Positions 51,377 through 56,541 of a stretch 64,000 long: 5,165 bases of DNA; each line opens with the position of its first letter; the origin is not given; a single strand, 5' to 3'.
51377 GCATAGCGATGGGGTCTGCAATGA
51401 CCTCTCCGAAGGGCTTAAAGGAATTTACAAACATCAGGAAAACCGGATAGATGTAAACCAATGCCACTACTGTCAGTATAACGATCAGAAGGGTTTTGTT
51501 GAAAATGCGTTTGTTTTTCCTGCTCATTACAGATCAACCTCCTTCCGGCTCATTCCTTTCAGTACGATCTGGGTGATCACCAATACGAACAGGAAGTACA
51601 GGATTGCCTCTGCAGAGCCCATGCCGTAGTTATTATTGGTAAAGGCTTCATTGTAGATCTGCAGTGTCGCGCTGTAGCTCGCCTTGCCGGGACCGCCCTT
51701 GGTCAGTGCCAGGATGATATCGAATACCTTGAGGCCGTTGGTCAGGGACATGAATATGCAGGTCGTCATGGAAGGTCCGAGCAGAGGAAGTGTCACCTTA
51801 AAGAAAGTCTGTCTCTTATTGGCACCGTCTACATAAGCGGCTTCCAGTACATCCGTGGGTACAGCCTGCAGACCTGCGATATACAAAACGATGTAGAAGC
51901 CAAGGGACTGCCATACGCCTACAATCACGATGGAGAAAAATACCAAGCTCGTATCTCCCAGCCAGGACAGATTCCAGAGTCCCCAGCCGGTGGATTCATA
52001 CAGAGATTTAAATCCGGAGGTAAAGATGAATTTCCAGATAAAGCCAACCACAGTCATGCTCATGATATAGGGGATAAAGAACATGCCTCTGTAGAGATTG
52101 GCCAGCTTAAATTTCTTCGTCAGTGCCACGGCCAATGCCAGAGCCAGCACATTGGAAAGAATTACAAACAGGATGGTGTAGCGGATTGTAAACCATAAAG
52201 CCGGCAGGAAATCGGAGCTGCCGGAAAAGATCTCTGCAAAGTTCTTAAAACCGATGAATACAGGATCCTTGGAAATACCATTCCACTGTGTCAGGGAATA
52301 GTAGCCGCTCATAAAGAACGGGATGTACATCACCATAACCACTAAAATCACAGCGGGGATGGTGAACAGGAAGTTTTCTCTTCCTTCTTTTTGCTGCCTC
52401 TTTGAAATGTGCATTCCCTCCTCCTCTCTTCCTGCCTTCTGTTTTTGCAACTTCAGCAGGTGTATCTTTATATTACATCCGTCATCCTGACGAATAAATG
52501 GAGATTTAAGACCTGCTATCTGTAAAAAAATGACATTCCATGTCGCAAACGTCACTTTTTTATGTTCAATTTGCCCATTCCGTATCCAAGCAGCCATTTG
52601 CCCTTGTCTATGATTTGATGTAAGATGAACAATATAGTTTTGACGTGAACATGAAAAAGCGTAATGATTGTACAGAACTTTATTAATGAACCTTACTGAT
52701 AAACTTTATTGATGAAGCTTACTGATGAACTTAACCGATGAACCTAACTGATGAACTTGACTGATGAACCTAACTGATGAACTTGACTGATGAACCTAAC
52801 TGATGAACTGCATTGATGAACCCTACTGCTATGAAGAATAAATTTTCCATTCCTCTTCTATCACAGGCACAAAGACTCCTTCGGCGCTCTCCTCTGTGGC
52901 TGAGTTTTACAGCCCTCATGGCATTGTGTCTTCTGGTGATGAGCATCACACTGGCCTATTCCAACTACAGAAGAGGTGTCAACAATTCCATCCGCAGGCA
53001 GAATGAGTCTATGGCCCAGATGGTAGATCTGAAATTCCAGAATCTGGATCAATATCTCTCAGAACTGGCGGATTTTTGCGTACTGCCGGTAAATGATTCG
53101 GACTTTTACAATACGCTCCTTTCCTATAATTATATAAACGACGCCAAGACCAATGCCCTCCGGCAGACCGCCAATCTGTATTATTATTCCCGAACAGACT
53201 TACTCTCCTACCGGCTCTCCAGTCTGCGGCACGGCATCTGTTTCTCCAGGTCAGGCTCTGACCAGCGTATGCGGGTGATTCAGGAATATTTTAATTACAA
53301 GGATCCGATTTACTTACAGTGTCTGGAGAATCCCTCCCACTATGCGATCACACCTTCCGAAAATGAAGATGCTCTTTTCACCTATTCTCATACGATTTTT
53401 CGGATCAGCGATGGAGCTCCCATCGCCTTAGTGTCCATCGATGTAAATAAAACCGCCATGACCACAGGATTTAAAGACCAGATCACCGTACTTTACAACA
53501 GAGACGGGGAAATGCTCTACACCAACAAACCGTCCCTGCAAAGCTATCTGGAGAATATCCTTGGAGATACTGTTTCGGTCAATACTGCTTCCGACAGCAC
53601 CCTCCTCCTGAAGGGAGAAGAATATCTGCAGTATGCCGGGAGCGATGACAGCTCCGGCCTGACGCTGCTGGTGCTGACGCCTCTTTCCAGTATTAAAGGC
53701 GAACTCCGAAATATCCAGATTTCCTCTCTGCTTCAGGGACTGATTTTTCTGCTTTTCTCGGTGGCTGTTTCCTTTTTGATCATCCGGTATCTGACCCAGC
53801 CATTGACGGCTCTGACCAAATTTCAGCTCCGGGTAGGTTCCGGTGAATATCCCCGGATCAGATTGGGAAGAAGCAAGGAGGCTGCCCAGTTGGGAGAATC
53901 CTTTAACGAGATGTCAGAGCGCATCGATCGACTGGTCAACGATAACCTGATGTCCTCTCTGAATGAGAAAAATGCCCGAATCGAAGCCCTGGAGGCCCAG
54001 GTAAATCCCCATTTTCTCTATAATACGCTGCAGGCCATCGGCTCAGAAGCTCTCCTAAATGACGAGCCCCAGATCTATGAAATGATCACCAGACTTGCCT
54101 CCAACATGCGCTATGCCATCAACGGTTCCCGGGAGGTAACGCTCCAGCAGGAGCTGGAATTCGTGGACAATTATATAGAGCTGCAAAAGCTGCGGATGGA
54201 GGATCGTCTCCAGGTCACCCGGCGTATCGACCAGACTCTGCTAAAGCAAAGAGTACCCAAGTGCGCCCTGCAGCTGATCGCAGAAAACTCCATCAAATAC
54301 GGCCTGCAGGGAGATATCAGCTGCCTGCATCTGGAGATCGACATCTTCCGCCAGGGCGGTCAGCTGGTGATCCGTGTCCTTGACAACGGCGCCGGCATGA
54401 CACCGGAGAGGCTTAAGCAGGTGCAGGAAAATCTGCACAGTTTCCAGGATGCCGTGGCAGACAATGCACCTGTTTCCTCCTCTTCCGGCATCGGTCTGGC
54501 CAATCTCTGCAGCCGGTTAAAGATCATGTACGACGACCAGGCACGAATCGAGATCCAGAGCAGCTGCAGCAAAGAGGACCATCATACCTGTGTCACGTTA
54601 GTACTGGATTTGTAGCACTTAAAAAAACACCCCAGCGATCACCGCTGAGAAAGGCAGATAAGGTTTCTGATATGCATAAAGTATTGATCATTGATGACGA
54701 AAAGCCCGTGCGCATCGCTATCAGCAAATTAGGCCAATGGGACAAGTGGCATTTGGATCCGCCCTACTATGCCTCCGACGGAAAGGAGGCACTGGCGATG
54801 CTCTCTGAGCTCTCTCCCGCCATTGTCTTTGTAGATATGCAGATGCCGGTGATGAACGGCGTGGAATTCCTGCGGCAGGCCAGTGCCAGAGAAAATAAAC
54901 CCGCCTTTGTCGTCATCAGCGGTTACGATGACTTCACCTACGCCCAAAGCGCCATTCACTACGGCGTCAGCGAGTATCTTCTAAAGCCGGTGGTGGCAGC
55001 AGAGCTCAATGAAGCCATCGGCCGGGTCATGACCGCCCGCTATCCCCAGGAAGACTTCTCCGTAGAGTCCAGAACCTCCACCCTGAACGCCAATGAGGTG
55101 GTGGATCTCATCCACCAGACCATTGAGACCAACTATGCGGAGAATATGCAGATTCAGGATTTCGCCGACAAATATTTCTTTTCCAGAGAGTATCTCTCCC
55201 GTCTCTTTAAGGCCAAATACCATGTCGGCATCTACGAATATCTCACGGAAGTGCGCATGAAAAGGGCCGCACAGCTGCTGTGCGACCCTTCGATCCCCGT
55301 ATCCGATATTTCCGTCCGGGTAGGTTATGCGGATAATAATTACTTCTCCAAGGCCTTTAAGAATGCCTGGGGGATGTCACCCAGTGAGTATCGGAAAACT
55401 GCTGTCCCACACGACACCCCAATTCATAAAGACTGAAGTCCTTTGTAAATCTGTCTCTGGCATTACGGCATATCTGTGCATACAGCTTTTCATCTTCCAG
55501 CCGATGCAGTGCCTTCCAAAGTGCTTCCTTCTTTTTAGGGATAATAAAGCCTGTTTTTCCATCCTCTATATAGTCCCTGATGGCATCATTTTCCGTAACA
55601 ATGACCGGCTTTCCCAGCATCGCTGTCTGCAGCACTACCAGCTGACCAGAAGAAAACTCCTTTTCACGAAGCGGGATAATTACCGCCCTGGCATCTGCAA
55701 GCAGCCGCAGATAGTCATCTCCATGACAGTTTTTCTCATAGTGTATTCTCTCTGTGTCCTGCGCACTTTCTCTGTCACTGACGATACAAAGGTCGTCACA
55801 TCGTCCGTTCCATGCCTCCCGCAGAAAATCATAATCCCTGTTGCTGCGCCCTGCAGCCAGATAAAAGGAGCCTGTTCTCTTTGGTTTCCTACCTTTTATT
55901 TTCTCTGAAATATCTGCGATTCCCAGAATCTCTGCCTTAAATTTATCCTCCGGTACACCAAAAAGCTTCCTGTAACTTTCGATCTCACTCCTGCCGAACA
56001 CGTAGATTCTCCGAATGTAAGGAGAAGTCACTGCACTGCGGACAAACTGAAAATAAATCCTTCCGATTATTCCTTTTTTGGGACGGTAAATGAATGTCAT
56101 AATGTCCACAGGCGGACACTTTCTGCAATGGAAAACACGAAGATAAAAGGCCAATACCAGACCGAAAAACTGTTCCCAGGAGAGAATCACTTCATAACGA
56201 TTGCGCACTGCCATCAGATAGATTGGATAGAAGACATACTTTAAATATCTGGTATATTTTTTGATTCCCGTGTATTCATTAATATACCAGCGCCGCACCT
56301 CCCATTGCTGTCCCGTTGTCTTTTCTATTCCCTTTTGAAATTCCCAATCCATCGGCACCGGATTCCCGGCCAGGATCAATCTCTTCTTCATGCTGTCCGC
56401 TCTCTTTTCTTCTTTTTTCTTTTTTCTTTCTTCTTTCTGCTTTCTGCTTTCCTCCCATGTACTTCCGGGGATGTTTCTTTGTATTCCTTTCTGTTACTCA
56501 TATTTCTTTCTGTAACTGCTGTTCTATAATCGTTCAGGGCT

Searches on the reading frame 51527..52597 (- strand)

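Call 63: search_protein_families(library=pfam, proteins=[window:51527-52597:-], max_evalue=0.00001)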
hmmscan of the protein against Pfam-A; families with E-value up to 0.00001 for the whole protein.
window:51527-52597:- (356 aa): 1 family
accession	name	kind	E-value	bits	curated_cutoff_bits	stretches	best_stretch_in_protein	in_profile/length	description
PF00528.27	BPD_transp_1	-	6.7e-19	68.8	26.4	1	152-343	3-173/184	Binding-protein-dependent transport system inner membrane component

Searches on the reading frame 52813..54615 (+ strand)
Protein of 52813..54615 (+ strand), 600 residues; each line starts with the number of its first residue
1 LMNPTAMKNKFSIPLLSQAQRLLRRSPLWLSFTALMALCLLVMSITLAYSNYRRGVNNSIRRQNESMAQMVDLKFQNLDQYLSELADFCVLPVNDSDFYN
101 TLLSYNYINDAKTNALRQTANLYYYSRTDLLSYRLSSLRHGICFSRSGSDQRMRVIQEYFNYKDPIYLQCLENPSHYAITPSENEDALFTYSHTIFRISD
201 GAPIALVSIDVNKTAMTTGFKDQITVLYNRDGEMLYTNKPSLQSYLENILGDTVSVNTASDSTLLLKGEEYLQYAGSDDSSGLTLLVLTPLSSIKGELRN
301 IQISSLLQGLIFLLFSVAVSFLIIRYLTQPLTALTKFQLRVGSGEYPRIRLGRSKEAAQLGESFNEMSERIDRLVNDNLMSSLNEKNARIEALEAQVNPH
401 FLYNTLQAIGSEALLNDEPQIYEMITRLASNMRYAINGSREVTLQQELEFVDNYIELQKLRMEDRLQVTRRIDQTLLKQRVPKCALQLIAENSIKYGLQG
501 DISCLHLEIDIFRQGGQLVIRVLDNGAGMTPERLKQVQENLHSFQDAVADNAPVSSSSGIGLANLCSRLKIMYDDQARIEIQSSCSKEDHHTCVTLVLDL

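Call 63: search_protein_families(library=pfam, proteins=[window:52813-54615:+], max_evalue=0.00001)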
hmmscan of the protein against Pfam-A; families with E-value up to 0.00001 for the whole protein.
window:52813-54615:+ (600 aa): 2 families
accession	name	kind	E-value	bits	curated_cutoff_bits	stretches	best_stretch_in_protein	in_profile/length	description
PF06580.19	His_kinase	-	2e-25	89.3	25.2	1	388-466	1-81/81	Histidine kinase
PF02518.31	HATPase_c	-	5.3e-09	37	26.4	1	486-600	10-109/111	Histidine kinase-, DNA gyrase B-, and HSP90-like ATPase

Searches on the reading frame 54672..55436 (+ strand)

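Call 63: search_protein_families(library=pfam, proteins=[window:54672-55436:+], max_evalue=0.00001)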
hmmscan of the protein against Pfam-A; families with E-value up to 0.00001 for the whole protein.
window:54672-55436:+ (254 aa): 3 families
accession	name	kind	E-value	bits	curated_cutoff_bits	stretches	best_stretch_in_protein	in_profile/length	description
PF12833.13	HTH_18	-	3.3e-22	79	33.6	1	165-242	2-79/80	Helix-turn-helix domain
PF00072.30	Response_reg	-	2.3e-19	70.1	30.2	1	4-116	1-110/111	Response regulator receiver domain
PF00165.29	HTH_AraC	-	1.8e-17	63.5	26.6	2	207-242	8-42/42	Bacterial regulatory helix-turn-helix proteins, AraC family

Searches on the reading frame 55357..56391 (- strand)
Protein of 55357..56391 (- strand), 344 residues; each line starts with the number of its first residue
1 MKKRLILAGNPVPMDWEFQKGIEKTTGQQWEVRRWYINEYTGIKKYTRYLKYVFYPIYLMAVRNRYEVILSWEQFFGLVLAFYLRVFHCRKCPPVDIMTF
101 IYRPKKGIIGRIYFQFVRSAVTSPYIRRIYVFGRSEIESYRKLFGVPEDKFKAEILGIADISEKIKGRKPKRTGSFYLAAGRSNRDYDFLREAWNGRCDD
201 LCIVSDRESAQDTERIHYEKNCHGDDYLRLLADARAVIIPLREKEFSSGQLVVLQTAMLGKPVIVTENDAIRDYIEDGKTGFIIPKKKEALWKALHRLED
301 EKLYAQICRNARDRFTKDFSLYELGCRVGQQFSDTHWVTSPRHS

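Call 63: search_protein_families(library=pfam, proteins=[window:55357-56391:-], max_evalue=0.00001)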
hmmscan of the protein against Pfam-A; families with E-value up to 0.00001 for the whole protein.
window:55357-56391:- (344 aa): 2 families
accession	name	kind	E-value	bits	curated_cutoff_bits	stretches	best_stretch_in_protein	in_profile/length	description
PF13692.12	Glyco_trans_1_4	-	1.5e-10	42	27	1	213-298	58-139/142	Glycosyl transferases group 1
PF00534.26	Glycos_transf_1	-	2.6e-08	34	26.4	1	223-313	82-171/172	Glycosyl transferases group 1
